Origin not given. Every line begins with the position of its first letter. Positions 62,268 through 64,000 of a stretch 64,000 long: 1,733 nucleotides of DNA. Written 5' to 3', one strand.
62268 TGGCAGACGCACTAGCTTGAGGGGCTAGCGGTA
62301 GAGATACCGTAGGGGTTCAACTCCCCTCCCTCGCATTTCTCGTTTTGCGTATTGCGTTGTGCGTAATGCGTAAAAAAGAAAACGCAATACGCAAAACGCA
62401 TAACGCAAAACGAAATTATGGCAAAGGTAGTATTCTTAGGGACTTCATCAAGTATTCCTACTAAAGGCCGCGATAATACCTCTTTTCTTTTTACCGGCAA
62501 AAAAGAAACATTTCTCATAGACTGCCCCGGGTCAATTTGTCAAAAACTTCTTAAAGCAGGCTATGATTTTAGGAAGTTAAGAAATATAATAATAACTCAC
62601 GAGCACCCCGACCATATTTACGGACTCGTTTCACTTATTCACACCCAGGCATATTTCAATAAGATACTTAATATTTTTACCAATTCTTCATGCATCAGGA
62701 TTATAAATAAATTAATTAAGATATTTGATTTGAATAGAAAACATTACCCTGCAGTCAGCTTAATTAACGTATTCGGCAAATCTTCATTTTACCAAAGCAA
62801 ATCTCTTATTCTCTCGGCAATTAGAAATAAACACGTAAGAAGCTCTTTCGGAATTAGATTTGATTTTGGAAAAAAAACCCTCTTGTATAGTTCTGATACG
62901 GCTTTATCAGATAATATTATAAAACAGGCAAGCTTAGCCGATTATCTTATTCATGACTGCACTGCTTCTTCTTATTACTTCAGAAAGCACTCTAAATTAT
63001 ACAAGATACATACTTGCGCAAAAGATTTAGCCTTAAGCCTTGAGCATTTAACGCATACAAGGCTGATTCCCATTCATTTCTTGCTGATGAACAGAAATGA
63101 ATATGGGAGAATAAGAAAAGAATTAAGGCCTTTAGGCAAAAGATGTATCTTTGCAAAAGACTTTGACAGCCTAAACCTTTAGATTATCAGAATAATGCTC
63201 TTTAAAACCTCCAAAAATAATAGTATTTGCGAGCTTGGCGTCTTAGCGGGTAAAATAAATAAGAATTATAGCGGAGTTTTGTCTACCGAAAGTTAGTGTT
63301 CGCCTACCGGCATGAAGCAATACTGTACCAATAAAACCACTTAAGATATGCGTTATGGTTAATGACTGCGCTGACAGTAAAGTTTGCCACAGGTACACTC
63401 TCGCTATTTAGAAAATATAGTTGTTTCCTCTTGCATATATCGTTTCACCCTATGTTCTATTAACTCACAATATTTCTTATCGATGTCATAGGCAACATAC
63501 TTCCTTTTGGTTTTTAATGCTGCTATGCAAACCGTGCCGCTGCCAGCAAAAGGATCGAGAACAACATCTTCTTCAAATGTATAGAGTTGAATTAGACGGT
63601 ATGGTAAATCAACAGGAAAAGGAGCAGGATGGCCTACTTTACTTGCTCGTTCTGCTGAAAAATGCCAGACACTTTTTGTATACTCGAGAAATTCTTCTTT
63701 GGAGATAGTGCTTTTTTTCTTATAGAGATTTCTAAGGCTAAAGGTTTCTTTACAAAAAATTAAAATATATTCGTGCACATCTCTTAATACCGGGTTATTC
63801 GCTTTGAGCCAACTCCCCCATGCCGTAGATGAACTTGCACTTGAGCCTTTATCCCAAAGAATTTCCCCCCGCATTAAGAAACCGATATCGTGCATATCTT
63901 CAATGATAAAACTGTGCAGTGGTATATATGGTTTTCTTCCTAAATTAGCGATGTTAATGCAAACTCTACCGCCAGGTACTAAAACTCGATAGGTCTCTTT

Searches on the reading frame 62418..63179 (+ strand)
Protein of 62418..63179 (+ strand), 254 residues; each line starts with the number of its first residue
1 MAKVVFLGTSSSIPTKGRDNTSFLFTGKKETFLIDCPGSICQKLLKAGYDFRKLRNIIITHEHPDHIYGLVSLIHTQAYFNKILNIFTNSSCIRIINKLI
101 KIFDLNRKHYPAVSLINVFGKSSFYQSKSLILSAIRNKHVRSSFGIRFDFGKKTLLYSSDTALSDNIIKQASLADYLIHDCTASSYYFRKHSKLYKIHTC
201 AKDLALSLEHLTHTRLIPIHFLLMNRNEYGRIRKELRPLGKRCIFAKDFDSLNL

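Call 71: search_protein_families(library=pfam, proteins=[window:62418-63179:+], max_evalue=0.00001)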
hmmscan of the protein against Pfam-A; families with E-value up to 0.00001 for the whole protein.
window:62418-63179:+ (254 aa): 2 families
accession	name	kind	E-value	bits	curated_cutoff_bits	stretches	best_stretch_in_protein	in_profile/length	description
PF12706.13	Lactamase_B_2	-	3.1e-15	56.8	27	1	32-221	3-200/200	Beta-lactamase superfamily domain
PF00753.33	Lactamase_B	-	8.5e-08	32.8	22.7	1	19-74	5-64/196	Metallo-beta-lactamase superfamily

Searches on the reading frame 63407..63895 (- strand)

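Call 71: search_protein_families(library=pfam, proteins=[window:63407-63895:-], max_evalue=0.00001)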
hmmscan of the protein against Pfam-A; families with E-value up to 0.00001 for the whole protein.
window:63407-63895:- (163 aa): 1 family
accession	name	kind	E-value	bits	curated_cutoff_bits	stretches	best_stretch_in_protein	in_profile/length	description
PF01555.25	N6_N4_Mtase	-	1.3e-31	110.8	26.7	1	3-147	68-220/221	DNA methylase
